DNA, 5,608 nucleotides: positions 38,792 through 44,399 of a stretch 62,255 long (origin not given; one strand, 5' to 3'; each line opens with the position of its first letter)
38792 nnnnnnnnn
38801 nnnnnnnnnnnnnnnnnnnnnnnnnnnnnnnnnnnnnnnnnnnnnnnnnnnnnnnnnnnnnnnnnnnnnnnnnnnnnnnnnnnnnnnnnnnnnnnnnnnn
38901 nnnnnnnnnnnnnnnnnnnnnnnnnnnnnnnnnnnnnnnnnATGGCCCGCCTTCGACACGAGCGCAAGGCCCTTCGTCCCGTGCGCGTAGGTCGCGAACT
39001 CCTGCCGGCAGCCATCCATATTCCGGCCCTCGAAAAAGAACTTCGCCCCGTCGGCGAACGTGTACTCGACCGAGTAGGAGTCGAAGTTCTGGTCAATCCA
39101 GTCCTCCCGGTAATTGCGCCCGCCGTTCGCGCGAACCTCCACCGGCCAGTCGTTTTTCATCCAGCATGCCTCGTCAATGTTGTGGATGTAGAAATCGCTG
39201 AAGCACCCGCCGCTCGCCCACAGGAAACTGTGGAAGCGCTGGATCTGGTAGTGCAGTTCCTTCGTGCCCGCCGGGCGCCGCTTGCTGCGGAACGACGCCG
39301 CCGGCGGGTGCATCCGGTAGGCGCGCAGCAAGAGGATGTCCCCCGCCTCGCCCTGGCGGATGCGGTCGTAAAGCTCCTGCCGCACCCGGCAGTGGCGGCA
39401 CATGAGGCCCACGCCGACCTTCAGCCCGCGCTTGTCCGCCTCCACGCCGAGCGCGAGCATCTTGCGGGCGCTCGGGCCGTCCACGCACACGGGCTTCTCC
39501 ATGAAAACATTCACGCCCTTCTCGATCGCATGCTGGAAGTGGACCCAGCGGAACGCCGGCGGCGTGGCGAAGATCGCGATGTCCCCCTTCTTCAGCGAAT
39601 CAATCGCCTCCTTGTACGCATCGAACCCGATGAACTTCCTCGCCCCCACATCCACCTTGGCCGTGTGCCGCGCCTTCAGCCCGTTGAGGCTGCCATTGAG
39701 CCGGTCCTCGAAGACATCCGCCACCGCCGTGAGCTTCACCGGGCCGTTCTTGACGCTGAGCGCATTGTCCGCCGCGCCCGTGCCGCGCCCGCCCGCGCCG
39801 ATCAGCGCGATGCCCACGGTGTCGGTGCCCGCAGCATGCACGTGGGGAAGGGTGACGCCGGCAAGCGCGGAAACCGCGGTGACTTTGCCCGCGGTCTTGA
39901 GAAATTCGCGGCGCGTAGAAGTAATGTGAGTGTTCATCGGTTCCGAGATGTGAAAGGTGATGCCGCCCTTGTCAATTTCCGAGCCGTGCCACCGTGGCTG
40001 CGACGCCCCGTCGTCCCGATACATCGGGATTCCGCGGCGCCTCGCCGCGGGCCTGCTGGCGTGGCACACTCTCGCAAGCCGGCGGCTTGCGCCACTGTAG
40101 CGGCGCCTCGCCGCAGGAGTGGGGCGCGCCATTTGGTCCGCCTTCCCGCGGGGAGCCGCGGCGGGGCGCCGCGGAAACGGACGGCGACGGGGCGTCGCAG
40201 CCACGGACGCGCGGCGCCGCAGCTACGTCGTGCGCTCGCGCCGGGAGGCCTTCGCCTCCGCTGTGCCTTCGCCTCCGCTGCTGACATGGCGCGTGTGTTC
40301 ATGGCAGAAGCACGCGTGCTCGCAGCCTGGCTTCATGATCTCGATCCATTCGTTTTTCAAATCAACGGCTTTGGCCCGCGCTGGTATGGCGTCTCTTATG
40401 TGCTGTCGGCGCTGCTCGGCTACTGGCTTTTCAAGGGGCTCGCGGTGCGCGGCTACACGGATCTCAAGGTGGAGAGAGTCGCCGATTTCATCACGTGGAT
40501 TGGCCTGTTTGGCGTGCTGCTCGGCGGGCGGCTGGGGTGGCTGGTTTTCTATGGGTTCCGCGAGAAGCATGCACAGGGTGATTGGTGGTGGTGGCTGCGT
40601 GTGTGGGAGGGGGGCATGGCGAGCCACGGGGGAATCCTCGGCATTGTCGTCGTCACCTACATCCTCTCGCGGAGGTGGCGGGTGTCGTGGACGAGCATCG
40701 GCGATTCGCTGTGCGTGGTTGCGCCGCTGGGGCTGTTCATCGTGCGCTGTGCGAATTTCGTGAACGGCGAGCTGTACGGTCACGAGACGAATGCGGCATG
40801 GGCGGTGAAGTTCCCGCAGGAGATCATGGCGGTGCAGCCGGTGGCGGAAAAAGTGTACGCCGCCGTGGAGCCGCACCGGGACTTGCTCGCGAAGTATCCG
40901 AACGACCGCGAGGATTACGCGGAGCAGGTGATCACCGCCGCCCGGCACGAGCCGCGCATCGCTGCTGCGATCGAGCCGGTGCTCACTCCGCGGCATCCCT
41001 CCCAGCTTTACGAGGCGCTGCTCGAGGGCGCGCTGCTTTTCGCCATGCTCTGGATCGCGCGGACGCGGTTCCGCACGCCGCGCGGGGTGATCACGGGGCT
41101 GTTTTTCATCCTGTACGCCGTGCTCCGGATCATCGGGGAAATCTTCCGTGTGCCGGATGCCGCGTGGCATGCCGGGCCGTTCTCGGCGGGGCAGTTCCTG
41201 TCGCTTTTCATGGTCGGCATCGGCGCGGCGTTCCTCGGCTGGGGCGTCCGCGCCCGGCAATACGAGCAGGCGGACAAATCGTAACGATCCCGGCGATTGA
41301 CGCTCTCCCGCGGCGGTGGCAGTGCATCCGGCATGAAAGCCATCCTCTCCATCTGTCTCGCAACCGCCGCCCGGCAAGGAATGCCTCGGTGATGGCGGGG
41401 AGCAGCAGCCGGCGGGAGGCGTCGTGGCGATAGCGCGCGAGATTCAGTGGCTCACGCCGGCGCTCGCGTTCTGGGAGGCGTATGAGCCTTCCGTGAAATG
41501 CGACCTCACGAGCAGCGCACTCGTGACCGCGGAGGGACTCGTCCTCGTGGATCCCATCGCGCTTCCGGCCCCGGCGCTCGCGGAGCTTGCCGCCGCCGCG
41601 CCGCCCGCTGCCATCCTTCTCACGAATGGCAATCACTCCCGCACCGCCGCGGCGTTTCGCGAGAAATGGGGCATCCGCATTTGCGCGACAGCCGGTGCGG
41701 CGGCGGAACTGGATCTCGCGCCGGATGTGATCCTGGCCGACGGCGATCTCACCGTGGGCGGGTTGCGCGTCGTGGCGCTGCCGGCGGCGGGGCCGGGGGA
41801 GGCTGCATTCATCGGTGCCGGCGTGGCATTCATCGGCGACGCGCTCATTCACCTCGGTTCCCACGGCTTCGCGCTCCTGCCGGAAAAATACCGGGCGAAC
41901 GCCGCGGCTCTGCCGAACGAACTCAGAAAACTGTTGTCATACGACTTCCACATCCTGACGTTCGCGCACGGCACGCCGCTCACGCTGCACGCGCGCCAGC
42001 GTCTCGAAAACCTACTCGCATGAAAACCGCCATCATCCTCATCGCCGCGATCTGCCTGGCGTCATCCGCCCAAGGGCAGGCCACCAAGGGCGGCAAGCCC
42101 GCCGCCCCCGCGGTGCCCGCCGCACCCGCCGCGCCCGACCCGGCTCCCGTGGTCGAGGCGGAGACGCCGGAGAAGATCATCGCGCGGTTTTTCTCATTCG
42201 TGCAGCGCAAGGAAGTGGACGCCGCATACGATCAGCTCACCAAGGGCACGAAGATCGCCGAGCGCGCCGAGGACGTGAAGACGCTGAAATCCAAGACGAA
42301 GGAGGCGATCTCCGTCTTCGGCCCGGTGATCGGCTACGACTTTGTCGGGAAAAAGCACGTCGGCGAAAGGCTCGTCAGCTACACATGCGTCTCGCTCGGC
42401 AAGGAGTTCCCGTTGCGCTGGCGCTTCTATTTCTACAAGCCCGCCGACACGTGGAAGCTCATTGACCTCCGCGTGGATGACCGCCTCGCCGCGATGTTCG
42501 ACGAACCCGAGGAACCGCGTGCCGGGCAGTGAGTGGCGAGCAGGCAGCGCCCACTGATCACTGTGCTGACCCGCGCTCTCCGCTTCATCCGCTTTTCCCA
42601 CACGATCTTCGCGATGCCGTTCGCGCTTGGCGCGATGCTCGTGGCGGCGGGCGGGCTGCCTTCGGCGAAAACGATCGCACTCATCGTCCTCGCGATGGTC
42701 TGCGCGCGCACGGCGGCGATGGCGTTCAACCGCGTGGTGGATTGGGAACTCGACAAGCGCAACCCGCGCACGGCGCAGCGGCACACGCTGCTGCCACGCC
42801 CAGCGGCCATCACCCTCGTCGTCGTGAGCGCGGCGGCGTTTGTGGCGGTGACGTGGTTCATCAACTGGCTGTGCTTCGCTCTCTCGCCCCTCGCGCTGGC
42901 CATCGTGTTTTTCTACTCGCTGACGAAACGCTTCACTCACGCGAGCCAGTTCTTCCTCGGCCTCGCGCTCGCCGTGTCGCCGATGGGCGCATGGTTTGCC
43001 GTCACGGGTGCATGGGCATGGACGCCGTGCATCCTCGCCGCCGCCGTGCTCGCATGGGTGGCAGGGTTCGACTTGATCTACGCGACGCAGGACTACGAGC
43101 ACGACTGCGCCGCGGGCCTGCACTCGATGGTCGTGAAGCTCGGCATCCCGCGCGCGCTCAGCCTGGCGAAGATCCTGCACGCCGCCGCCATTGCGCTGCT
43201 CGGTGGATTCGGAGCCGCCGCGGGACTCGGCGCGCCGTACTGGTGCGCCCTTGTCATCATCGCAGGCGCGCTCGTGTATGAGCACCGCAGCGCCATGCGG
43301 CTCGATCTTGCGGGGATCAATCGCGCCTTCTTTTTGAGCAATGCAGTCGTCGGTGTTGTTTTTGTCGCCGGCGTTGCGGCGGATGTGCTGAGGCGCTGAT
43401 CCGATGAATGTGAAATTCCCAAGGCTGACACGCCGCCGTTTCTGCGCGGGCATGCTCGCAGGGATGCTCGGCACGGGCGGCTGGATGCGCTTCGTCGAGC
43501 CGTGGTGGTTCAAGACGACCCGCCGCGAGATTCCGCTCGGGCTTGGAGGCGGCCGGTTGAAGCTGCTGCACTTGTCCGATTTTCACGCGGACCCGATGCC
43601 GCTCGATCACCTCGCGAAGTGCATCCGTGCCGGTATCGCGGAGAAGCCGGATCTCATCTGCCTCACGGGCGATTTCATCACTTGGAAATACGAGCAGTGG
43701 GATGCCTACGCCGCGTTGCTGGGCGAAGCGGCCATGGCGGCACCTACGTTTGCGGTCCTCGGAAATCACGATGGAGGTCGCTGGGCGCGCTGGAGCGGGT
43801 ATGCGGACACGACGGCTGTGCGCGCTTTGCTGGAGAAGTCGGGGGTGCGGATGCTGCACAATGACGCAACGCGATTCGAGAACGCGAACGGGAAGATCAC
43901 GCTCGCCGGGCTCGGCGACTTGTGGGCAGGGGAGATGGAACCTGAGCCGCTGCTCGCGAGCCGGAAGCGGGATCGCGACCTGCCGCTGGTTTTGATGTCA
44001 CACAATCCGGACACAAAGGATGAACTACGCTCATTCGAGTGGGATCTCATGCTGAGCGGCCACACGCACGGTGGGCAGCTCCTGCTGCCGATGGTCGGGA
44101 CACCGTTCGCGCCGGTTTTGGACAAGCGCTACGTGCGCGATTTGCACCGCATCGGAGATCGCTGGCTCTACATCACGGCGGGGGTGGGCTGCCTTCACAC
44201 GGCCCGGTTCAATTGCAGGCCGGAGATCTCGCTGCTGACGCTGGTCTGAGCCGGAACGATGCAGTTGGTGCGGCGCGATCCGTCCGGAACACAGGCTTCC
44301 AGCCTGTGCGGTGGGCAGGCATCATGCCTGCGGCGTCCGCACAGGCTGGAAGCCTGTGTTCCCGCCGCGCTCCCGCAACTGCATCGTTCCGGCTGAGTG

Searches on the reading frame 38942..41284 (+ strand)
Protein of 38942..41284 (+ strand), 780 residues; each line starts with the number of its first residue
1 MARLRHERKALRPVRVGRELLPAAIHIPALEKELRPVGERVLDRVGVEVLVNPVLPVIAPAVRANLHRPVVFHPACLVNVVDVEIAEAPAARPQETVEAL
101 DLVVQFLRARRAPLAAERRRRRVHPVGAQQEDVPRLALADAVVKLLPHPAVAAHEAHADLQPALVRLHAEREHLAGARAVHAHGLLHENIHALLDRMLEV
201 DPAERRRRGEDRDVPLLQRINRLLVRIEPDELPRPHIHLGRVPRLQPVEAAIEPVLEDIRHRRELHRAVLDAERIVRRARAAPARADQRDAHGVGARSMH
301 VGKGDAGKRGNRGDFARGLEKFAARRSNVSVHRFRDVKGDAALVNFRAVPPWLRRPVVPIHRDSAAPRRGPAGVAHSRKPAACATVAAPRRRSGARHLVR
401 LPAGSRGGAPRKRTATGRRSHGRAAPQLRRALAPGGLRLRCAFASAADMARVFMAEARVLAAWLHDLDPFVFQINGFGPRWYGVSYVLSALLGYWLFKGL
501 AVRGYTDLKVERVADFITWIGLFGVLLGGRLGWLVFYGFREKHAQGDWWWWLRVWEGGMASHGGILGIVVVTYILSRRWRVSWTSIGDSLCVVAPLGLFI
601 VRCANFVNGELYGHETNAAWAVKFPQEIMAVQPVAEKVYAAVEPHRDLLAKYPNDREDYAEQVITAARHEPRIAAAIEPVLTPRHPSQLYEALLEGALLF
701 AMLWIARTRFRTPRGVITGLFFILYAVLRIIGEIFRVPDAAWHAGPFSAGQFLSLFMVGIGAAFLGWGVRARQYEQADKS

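Call 39: search_protein_families(library=pfam, proteins=[window:38942-41284:+], max_evalue=0.00001)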
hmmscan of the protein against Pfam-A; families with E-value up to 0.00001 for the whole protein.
window:38942-41284:+ (780 aa): 1 family
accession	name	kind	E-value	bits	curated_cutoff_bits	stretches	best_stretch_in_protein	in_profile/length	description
PF01790.23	LGT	-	2.5e-59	201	24.9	1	469-766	1-239/240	Prolipoprotein diacylglyceryl transferase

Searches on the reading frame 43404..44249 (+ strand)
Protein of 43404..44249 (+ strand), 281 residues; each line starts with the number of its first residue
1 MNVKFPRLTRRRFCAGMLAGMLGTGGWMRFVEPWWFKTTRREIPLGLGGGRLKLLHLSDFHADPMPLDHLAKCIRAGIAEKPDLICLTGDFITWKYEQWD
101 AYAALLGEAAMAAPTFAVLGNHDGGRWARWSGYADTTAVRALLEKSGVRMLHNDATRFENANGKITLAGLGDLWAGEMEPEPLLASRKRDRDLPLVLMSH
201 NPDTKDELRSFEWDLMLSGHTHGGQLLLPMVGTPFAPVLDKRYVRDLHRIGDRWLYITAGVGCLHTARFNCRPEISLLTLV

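Call 39: search_protein_families(library=pfam, proteins=[window:43404-44249:+], max_evalue=0.00001)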
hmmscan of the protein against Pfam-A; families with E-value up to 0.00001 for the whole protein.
window:43404-44249:+ (281 aa): 2 families
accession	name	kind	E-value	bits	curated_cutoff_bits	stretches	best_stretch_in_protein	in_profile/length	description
PF00149.33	Metallophos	-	6.8e-17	63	21.5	1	52-223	1-190/191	Calcineurin-like phosphoesterase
PF12850.12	Metallophos_2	-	4.6e-06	27.2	27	0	53-160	2-91/154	Calcineurin-like phosphoesterase superfamily domain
